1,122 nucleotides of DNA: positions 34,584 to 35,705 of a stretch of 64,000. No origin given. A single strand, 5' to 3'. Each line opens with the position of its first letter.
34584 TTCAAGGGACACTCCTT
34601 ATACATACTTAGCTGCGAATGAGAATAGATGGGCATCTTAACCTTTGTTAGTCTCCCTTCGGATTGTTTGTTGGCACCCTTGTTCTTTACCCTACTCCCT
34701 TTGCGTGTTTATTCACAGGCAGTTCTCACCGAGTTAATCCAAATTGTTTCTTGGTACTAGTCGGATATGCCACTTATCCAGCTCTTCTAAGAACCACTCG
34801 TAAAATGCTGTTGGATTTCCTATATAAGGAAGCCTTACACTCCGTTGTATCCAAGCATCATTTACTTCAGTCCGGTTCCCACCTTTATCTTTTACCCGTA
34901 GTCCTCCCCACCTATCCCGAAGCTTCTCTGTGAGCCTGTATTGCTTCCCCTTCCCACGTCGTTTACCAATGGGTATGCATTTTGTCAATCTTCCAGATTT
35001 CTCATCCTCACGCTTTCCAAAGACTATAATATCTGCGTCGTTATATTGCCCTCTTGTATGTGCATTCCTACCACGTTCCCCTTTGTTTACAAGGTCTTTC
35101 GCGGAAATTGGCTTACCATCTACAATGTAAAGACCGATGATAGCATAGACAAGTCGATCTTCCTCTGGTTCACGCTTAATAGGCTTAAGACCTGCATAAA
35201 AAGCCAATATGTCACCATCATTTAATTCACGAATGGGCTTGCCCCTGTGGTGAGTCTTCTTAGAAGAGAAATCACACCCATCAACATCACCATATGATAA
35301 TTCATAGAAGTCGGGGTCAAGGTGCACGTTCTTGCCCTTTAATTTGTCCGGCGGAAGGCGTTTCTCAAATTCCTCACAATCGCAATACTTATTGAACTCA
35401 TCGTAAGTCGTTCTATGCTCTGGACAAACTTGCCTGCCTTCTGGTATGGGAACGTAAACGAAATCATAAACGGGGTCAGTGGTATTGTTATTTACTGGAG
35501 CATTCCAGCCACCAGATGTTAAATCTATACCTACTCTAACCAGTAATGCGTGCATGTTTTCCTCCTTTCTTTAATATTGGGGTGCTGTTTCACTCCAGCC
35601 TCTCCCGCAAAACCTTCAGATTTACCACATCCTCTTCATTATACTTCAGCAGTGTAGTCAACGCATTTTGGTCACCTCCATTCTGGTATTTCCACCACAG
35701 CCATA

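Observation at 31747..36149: Two recombined three-gene modules (RNase H-like exonuclease - variable gene X - Cas4-like nuclease) with swapped middle genes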

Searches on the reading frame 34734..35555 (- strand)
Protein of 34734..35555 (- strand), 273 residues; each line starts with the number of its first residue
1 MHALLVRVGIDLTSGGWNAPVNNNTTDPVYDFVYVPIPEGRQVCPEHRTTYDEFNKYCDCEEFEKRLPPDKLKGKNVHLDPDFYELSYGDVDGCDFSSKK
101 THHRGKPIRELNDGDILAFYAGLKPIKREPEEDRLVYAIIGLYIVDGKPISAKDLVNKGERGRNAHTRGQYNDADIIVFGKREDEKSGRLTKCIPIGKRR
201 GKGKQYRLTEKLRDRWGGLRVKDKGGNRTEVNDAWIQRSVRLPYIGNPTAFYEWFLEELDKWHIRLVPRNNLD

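Call 4: search_protein_families(library=pfam, proteins=[window:34734-35555:-], max_evalue=0.1)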
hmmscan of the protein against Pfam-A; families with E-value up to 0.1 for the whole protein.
window:34734-35555:- (273 aa): 1 family
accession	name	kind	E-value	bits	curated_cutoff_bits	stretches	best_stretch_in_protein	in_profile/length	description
PF18754.6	Nmad3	-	1.5e-21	77.6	27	1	4-215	3-212/247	Nucleotide modification associated domain 3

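Call 6: search_protein_families(library=padloc, proteins=[window:34734-35555:-], max_evalue=0.1)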
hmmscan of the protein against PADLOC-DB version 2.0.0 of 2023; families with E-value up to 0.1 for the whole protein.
window:34734-35555:- (273 aa): 0 families

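Call 7: search_protein_families(library=ncbifam, proteins=[window:34734-35555:-], max_evalue=0.1)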
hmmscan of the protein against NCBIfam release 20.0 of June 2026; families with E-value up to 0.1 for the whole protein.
window:34734-35555:- (273 aa): 0 families

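Call 10: find_homologous_proteins(query=window:34734-35555:-)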
Query window:34734-35555:- (273 aa): 236 proteins with E <= 0.001 among 655 candidates; the best 120 are listed.
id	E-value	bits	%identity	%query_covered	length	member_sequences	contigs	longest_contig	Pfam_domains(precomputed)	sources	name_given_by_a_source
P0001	1.7e-189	646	100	100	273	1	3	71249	PF18754.7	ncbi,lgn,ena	-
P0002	2.4e-152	525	83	100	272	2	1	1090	PF18754.7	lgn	-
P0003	5.1e-108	379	66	99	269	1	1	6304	PF18754.7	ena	-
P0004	1.2e-104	368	67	100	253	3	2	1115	PF18754.7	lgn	-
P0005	5.1e-85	304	60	99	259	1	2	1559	PF18754.7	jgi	-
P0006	1.8e-65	239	48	99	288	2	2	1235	PF18754.7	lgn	-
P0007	1.9e-63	233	50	99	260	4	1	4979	PF18754.7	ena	-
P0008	1.8e-61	226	49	100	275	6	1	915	PF18754.7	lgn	-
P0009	2.6e-61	226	48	99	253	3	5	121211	PF18754.7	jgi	jgi:hypothetical protein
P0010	3.4e-59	219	47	99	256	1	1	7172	PF18754.7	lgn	-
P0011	1.4e-58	217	47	99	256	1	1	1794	PF18754.7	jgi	jgi:hypothetical protein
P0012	2.5e-58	216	47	99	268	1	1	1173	PF18754.7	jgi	jgi:hypothetical protein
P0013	2.1e-55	206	45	99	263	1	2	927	PF18754.7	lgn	-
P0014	4.5e-52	195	46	99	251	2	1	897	PF18754.7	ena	-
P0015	2.2e-51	193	45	99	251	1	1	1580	PF18754.7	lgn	-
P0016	2.5e-49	186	45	99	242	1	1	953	PF18754.7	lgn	-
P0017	2.3e-48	183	43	93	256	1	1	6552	PF18754.7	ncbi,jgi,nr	ncbi:MAG: hypothetical protein JRE23_12770 [Deltaproteobacteria bacterium]|nr:hypothetical protein [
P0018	8.9e-47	178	45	99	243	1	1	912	PF18754.7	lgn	-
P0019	1.8e-46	177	46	99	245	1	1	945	PF18754.7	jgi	jgi:hypothetical protein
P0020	2.0e-46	177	45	99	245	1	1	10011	PF18754.7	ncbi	-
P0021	6.2e-46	175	44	100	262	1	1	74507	PF18754.7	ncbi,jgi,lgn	jgi:hypothetical protein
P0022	6.7e-46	175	46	99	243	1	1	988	PF18754.7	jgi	jgi:hypothetical protein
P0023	1.3e-45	174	46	99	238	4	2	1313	PF18754.7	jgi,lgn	jgi:hypothetical protein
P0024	1.4e-45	174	45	99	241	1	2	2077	PF18754.7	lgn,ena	-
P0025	2.6e-45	173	43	99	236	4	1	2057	PF18754.7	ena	-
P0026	2.9e-45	173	41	98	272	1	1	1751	PF18754.7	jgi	jgi:hypothetical protein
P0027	6.6e-45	172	46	99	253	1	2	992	PF18754.7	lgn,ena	-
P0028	9.7e-45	171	42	99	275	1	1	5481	PF18754.7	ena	-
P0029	2.0e-44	170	42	93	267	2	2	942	PF18754.7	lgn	-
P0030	2.2e-44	170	43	99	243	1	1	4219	PF18754.7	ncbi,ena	-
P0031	4.8e-44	169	45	99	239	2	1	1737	PF18754.7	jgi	jgi:hypothetical protein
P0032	8.5e-43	165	43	99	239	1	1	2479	PF18754.7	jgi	-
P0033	1.3e-42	164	44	99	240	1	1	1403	PF18754.7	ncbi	-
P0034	2.0e-42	164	45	99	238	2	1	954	PF18754.7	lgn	-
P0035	5.0e-42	162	44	99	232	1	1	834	PF18754.7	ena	-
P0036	4.4e-41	159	41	94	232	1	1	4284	PF18754.7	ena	-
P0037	7.1e-41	159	42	99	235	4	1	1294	PF18754.7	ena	-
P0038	1.3e-40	158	42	99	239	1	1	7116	PF18754.7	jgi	jgi:hypothetical protein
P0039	1.5e-40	158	43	99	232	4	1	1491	PF18754.7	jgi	jgi:hypothetical protein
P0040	2.7e-40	157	43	99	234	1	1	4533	PF18754.7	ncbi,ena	-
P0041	3.7e-40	156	44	95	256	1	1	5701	PF18754.7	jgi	jgi:hypothetical protein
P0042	2.3e-39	154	42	99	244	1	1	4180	PF18754.7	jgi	jgi:hypothetical protein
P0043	2.7e-39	153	40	99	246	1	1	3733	PF18754.7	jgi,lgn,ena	-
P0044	3.4e-39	153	40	100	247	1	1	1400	PF18754.7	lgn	-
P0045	4.4e-39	153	42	99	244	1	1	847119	PF18754.7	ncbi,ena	-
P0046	5.1e-39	153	40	99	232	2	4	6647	PF18754.7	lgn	-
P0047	6.4e-39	152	44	100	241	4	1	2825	PF18754.7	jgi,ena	-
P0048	6.7e-39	152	44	95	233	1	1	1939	PF18754.7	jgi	jgi:hypothetical protein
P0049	7.5e-39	152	42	99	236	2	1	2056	PF18754.7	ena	-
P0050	8.4e-39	152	42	100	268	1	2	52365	PF18754.7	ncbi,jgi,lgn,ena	ncbi:MAG: hypothetical protein ABR958_09745 [Dehalococcoidales bacterium]|jgi:hypothetical protein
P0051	1.1e-38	151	39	100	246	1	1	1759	PF18754.7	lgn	-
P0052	2.0e-38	151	41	99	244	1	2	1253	PF18754.7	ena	-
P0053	3.1e-38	150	40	99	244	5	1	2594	PF18754.7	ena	-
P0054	8.5e-38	148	42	95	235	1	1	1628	PF18754.7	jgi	jgi:hypothetical protein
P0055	1.4e-37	148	43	93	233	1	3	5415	PF18754.7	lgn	-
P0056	1.4e-37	148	38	99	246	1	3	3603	PF18754.7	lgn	-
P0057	1.5e-37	148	41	99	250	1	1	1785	PF18754.7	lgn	-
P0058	1.7e-37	147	41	95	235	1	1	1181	PF18754.7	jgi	jgi:hypothetical protein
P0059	1.8e-37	147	41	100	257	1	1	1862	PF18754.7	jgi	-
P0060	2.9e-37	147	41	99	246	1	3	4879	PF18754.7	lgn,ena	-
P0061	3.3e-37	147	39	95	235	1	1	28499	PF18754.7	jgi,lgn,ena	-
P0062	5.7e-37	146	42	99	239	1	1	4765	PF18754.7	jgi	jgi:hypothetical protein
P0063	6.1e-37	146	42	94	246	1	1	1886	PF18754.7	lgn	-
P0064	8.0e-37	145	41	95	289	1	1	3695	PF18754.7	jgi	jgi:hypothetical protein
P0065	8.3e-37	145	40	100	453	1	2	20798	PF18754.7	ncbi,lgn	ncbi:MAG: hypothetical protein AAF800_06825 [Planctomycetota bacterium]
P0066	1.0e-36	145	41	99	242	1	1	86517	PF18754.7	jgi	jgi:hypothetical protein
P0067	1.4e-36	145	40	99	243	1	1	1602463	PF18754.7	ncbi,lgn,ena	-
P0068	1.6e-36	144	39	99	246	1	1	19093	PF18754.7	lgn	-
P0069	1.9e-36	144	39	93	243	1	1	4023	PF18754.7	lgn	-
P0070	2.1e-36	144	42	95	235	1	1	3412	PF18754.7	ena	-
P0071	2.4e-36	144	42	95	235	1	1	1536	PF18754.7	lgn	-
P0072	3.3e-36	143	41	94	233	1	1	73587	PF18754.7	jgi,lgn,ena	-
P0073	4.2e-36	143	41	93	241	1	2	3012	PF18754.7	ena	-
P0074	4.9e-36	143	41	99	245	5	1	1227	PF18754.7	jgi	jgi:hypothetical protein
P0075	6.3e-36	142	41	99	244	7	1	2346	PF18754.7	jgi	jgi:hypothetical protein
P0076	6.8e-36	142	40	99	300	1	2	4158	PF18754.7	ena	-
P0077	7.3e-36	142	40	99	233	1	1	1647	PF18754.7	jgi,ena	-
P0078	7.8e-36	142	40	99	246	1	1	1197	PF18754.7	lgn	-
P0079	9.8e-36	142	40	99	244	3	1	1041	PF18754.7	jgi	jgi:Nucleotide modification associated domain 3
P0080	1.5e-35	141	40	95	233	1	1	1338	PF18754.7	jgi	-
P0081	1.6e-35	141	40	93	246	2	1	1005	PF18754.7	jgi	-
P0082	1.7e-35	141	40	100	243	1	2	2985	PF18754.7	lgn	-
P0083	2.0e-35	141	39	97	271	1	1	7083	PF18754.7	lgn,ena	-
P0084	2.2e-35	141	43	95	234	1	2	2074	PF18754.7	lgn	-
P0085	2.6e-35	140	40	99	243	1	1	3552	PF18754.7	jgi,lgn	jgi:hypothetical protein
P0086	3.6e-35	140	41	99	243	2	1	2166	PF18754.7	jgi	-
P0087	4.6e-35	140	41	95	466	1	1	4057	PF18754.7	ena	-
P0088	5.8e-35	139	38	100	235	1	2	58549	PF18754.7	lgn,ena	-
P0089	6.1e-35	139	39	95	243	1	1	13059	PF18754.7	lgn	-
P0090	7.3e-35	139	39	99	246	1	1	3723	PF18754.7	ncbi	-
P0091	9.1e-35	139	40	99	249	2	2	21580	PF18754.7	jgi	jgi:hypothetical protein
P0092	1.0e-34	138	41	93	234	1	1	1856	PF18754.7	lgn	-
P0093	1.1e-34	138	40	95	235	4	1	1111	PF18754.7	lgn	-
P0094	1.4e-34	138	41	99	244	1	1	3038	PF18754.7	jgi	jgi:hypothetical protein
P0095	1.4e-34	138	41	95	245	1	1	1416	PF18754.7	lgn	-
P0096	1.6e-34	138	38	95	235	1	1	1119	PF18754.7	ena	-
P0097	1.7e-34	138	38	100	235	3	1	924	PF18754.7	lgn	-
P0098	1.9e-34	138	38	100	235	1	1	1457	PF18754.7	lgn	-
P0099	2.1e-34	137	39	99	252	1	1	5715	PF18754.7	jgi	-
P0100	2.2e-34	137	41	95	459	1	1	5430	PF18754.7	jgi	jgi:hypothetical protein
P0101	2.2e-34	137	38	93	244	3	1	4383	PF18754.7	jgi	jgi:hypothetical protein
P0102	2.8e-34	137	41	95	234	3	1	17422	PF18754.7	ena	-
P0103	3.0e-34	137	41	95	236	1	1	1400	PF18754.7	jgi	jgi:Nucleotide modification associated domain 3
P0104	3.0e-34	137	40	99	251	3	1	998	PF18754.7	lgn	-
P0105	3.4e-34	137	43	99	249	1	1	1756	PF18754.7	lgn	-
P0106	4.0e-34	136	41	95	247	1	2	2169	PF18754.7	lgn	-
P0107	4.7e-34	136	40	93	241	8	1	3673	PF18754.7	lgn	-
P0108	5.8e-34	136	40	99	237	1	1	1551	PF18754.7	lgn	-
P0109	6.8e-34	136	40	99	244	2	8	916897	PF18754.7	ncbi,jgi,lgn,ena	jgi:hypothetical protein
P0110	6.9e-34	136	39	95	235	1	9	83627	PF18754.7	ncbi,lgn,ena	-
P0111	9.2e-34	135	39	99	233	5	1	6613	PF18754.7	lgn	-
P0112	1.0e-33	135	40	93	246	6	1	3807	PF18754.7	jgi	jgi:hypothetical protein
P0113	1.0e-33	135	38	93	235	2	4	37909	PF18754.7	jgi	jgi:hypothetical protein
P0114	1.0e-33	135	41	95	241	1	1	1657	PF18754.7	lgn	-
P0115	1.1e-33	135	38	100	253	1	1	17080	PF18754.7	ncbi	-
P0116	1.1e-33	135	40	95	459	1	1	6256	PF18754.7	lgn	-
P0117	1.1e-33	135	40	100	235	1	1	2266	PF18754.7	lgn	-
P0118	1.2e-33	135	38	99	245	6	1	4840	PF18754.7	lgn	-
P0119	1.3e-33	135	41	93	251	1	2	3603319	PF18754.7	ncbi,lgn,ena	-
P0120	1.4e-33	135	42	100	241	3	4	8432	PF18754.7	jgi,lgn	jgi:hypothetical protein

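Call 12: find_encoding_contigs(protein=P0001, flank=6000, max_places=3)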
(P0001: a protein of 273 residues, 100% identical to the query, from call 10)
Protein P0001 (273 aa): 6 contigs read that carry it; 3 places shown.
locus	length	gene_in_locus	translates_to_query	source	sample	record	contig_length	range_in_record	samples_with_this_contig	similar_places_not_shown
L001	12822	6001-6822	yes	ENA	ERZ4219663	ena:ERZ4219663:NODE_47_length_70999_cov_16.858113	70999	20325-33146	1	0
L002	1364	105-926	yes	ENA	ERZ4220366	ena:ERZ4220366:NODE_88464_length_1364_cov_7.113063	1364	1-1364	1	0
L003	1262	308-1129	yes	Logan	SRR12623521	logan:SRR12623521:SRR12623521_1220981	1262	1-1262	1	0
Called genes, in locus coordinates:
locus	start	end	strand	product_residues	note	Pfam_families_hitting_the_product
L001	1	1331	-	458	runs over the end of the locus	PF00004:AAA, PF13401:AAA_22 (faint)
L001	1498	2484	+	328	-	PF08279:HTH_11 (weak), PF13280:WYL, PF25583:WCX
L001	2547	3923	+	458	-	-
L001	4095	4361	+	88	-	PF02604:PhdYeFM_antitox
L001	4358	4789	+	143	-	PF01850:PIN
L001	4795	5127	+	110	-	PF21748:UPF0150 (faint), PF15919:HicB_lk_antitox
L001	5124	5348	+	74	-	PF07927:HicA_toxin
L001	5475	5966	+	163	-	PF13482:RNase_H_2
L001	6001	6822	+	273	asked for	PF18754:Nmad3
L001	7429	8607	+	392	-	PF03352:Adenine_glyco (faint)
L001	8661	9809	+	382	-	PF12705:PDDEXK_1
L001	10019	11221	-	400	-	PF00108:Thiolase_N, PF02803:Thiolase_C (weak), PF22691:Thiolase_C_1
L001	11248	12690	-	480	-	PF01796:OB_ChsH2_C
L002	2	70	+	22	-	?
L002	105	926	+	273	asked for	PF18754:Nmad3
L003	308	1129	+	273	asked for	PF18754:Nmad3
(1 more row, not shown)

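Call 13: find_encoding_contigs(protein=P0009, flank=6000, max_places=3)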
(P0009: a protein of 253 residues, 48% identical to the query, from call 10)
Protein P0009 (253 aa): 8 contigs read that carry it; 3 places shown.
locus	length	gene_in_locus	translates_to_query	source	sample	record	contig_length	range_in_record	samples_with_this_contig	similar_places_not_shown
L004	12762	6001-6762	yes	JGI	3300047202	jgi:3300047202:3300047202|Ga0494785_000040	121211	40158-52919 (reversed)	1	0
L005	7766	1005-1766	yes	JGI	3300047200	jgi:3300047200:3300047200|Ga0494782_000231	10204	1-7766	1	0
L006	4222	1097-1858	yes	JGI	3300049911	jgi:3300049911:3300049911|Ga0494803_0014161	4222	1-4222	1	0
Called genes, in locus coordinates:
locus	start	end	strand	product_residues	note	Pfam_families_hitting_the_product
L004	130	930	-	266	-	PF07786:HGSNAT_cat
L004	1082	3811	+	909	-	PF02739:5_3_exonuc_N, PF01367:5_3_exonuc, PF01612:DNA_pol_A_exo1, PF22619:DNA_polI_exo1 (weak), PF00476:DNA_pol_A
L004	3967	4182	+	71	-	-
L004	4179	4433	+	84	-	PF05016:ParE_toxin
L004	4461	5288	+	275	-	PF01149:Fapy_DNA_glyco, PF06831:H2TH, PF06827:zf-FPG_IleRS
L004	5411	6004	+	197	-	-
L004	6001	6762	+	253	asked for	PF18754:Nmad3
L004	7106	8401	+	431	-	PF04055:Radical_SAM, PF13353:Fer4_12 (faint), PF13186:SPASM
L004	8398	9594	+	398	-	-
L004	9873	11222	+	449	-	PF13589:HATPase_c_3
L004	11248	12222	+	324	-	PF20553:Methyltransf_35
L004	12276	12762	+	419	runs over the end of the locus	PF01555:N6_N4_Mtase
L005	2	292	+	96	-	?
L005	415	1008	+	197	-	-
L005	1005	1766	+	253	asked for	PF18754:Nmad3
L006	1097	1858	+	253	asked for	PF18754:Nmad3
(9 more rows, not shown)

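Call 14: find_encoding_contigs(protein=P0045, flank=6000, max_places=2)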
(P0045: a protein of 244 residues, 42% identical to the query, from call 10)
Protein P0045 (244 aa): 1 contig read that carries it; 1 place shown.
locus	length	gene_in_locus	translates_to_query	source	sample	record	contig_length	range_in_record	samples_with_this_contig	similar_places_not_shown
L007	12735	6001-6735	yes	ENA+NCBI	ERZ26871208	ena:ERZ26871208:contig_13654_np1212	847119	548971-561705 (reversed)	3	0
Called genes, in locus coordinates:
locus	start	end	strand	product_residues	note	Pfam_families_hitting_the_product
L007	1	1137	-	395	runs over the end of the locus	PF15902:Sortilin-Vps10 (faint), PF02012:BNR (faint)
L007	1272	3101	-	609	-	-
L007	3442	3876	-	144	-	-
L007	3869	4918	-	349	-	-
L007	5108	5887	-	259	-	-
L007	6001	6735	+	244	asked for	PF18754:Nmad3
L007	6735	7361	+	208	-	-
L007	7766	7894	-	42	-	-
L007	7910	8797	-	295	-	PF13276:HTH_21, PF00665:rve, PF13683:rve_3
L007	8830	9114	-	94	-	PF01527:HTH_Tnp_1, PF13384:HTH_23 (faint)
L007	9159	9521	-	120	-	-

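Call 16: find_encoding_contigs(protein=P0003, flank=6000, max_places=2)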
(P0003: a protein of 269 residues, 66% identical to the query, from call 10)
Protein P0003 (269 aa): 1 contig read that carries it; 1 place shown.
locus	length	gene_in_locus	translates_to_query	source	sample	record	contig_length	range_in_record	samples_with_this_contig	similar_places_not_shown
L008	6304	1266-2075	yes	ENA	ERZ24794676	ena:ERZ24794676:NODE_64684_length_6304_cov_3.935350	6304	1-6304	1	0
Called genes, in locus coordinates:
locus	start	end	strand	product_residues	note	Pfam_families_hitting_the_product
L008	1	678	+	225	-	?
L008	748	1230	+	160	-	PF13482:RNase_H_2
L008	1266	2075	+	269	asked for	PF18754:Nmad3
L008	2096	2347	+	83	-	PF12705:PDDEXK_1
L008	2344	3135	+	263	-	PF03167:UDG (weak)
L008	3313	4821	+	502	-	PF11074:DUF2779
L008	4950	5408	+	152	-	PF01451:LMWPc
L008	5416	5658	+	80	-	-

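Call 17: find_encoding_contigs(protein=P0010, flank=6000, max_places=2)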
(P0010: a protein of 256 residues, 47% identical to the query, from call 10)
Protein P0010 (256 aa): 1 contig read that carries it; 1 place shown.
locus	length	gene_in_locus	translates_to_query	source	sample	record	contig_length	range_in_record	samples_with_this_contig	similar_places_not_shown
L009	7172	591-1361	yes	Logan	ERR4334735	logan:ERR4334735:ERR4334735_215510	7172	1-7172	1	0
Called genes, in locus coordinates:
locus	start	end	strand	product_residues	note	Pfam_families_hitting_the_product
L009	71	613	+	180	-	PF13482:RNase_H_2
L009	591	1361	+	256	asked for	PF18754:Nmad3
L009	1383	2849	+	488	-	PF11074:DUF2779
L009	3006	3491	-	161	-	-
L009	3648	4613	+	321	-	-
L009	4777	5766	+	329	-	PF13683:rve_3 (weak), PF08867:FRG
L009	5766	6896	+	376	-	PF03235:GmrSD_N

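Call 18: find_encoding_contigs(protein=P0021, flank=6000, max_places=2)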
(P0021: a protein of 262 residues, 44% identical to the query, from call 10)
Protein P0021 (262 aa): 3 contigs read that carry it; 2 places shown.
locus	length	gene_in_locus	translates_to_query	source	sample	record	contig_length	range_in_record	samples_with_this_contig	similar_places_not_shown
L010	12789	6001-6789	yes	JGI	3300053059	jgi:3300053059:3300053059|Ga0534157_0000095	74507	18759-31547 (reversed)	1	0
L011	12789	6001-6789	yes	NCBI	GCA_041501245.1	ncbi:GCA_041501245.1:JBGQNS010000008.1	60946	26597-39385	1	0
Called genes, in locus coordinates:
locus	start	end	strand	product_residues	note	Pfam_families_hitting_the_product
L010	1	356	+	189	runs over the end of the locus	PF13245:AAA_19 (faint), PF03266:NTPase_1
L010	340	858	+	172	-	PF07998:Peptidase_M54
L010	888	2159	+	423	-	PF00108:Thiolase_N, PF02803:Thiolase_C, PF22691:Thiolase_C_1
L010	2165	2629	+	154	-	PF12172:zf-ChsH2, PF01796:OB_ChsH2_C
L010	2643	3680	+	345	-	-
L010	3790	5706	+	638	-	PF01209:Ubie_methyltran, PF13489:Methyltransf_23, PF08241:Methyltransf_11, PF08242:Methyltransf_12, PF13649:Methyltransf_25, PF13847:Methyltransf_31, PF07478:Dala_Dala_lig_C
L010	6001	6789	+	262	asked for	PF18754:Nmad3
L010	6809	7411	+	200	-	PF08433:KTI12, PF13238:AAA_18 (weak), PF13671:AAA_33, PF13207:AAA_17 (weak)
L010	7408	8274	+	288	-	PF02811:PHP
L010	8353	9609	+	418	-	PF05221:AdoHcyase, PF02826:2-Hacid_dh_C (weak), PF00670:AdoHcyase_NAD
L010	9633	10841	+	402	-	PF00438:S-AdoMet_synt_N, PF02772:S-AdoMet_synt_M, PF02773:S-AdoMet_synt_C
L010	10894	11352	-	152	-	PF06695:Sm_multidrug_ex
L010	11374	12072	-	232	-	PF01255:Prenyltransf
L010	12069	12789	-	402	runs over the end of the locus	PF00890:FAD_binding_2 (faint), PF01134:GIDA (faint), PF01266:DAO, PF01494:FAD_binding_3 (weak), PF01946:Thi4 (weak), PF03486:HI0933_like (weak), PF07992:Pyr_redox_2, PF13450:NAD_binding_8 (weak), +1 more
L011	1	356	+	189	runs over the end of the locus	PF13245:AAA_19 (faint), PF03266:NTPase_1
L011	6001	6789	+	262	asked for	PF18754:Nmad3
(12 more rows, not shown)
